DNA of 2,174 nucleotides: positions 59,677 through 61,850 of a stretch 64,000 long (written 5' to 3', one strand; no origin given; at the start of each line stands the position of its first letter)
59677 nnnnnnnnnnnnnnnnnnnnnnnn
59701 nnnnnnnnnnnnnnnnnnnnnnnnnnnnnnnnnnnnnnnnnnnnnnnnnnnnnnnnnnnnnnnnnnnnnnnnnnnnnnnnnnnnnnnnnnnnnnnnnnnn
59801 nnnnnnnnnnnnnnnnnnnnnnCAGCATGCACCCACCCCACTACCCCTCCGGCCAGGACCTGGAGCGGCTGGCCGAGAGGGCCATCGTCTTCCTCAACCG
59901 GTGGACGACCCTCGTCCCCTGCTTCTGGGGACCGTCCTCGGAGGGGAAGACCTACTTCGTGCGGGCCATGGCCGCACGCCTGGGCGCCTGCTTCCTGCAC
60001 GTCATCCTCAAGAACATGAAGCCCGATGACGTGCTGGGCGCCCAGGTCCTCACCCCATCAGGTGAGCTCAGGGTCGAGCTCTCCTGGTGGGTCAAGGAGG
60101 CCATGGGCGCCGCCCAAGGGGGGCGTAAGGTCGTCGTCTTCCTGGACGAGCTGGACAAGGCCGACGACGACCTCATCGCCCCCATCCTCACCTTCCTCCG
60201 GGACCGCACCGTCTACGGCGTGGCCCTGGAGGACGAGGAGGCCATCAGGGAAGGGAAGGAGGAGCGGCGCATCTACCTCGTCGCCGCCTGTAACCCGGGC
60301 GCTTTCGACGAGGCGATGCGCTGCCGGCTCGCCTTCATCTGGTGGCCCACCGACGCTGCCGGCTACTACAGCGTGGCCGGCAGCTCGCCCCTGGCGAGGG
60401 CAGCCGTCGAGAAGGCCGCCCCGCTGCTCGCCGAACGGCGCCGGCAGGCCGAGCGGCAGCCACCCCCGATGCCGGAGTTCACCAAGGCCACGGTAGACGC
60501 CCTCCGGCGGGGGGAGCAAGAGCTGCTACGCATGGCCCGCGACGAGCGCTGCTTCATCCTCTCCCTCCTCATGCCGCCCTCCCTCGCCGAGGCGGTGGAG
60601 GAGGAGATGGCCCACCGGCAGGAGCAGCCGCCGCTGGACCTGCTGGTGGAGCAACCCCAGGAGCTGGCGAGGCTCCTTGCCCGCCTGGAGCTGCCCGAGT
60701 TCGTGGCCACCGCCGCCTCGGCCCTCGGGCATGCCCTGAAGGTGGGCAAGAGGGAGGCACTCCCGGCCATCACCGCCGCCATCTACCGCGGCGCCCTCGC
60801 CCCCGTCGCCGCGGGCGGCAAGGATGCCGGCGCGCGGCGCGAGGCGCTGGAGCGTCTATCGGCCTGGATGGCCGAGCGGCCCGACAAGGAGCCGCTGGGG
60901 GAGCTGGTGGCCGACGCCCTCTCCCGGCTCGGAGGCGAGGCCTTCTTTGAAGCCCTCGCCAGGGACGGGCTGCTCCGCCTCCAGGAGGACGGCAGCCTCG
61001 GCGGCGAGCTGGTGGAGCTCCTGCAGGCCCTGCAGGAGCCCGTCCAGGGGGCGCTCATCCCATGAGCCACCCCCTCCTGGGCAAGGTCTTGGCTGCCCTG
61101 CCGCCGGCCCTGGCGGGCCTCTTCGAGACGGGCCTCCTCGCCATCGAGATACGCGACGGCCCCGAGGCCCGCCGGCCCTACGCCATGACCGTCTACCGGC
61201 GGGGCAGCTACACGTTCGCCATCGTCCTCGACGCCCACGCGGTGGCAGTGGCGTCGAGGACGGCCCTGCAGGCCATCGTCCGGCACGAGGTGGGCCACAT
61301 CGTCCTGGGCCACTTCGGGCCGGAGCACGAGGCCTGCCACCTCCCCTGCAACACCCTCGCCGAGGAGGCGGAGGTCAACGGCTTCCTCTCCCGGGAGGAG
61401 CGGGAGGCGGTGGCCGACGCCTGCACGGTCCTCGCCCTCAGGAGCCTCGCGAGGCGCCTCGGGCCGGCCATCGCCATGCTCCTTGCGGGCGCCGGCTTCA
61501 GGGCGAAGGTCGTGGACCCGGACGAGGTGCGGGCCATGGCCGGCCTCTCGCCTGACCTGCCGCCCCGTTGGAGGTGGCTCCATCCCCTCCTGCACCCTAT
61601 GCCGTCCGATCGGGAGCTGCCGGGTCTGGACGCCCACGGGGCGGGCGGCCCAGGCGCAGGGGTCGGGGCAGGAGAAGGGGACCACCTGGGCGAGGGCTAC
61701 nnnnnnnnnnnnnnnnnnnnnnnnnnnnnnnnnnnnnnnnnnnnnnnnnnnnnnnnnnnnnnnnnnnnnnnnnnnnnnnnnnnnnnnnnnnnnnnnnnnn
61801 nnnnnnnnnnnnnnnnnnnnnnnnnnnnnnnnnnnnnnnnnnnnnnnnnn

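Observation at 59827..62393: Second MoxR/CobS-like ATPase paired with a HExxH-metallopeptidase + VWA protein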

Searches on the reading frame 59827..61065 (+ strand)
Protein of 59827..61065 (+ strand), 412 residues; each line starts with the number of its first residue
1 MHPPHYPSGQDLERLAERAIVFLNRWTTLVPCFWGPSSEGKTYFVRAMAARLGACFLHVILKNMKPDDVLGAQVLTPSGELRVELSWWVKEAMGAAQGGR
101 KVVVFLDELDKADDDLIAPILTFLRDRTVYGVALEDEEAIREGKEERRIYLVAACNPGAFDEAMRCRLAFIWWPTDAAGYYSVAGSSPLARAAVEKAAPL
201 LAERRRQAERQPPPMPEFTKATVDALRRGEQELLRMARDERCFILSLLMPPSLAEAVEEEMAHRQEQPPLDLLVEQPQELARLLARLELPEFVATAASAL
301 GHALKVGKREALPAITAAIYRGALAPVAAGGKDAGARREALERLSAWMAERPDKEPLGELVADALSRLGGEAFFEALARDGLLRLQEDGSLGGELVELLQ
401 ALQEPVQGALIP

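Call 3: search_protein_families(library=pfam, proteins=[window:59827-61065:+], max_evalue=0.01)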
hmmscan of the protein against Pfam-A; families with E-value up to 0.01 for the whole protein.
window:59827-61065:+ (412 aa): 2 families
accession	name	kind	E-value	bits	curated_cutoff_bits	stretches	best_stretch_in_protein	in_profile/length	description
PF07728.20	AAA_5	-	1.3e-08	35.3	22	1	34-159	5-125/139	AAA domain (dynein-related subfamily)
PF00004.35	AAA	-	3.3e-06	28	21.2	1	32-168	2-123/131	ATPase family associated with various cellular activities (AAA)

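Call 4: search_protein_families(library=phrogs, proteins=[window:59827-61065:+], max_evalue=0.01)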
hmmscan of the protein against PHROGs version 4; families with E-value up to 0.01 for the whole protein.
window:59827-61065:+ (412 aa): 3 families
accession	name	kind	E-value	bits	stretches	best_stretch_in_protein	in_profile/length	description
phrog_1297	-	other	2.8e-11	44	1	29-156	26-144/356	ATPase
phrog_16448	-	other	1e-05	25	1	38-163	459-576/680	ATPase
phrog_249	-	moron, auxiliary metabolic gene and host takeover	0.0004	20.8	1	33-144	132-232/380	porphyrin biosynthesis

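Call 7: search_protein_families(library=ncbifam, proteins=[window:59827-61065:+], max_evalue=0.1)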
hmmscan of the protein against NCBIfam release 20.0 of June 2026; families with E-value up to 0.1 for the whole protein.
window:59827-61065:+ (412 aa): 0 families

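Call 8: search_protein_families(library=padloc, proteins=[window:59827-61065:+], max_evalue=0.1)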
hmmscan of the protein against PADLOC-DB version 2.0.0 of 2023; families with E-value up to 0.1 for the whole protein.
window:59827-61065:+ (412 aa): 1 family
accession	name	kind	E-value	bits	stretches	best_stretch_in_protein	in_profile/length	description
PDLC04792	PDC-S01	-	0.019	11.6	1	40-130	31-114/452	-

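Call 36: search_solved_structures(query=window:59827-61065:+, max_evalue=0.1)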
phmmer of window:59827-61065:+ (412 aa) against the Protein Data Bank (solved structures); distinct sequences matched with E-value up to 0.1: 1.
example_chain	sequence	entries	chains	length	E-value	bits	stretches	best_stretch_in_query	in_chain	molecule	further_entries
9qh4_A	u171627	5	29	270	0.067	15.3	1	32-158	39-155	Protein NorQ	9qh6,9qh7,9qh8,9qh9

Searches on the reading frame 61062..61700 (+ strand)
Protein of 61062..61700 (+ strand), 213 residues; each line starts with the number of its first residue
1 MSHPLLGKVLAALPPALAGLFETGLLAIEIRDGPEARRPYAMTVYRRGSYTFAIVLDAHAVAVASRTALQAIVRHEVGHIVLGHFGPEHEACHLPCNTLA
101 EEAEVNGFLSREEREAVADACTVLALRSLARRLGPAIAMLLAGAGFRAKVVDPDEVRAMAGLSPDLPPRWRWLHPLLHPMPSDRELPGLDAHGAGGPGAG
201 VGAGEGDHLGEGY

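Call 6: search_protein_families(library=pfam, proteins=[window:61062-61700:+], max_evalue=10)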
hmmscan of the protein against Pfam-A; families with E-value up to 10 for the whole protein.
window:61062-61700:+ (213 aa): 1 family
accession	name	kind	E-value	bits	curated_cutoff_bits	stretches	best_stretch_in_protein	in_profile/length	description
PF01435.24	Peptidase_M48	-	0.52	10.6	20.3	1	59-85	54-81/186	Peptidase family M48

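Call 77: predict_structure(alignment_id=A10)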
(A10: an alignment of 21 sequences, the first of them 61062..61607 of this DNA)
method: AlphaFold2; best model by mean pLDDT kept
length: 182 residues; sequences in the alignment: 21
mean_pLDDT: 93.5   pTM: 0.89
mean pLDDT of the five models: 93.5, 93.4, 93.2, 92.9, 92.6
residues with pLDDT >= 90: 154; 70-90: 24; 50-70: 3; < 50: 1
segments of 3 or more residues with pLDDT < 50: none
pLDDT, mean of each block of 10 residues (from residue 1): 89 90 94 75 92 96 97 97 90 94 97 98 95 97 96 97 96 96 78
secondary structure, 60 per line:
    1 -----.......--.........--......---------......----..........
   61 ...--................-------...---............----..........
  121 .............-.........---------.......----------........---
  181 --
elements in order: H6-12 H15-23 E26-31 E41-46 E51-57 H58-63 H66-81 H95-106 H111-133 H135-143 H153-159 H170-177
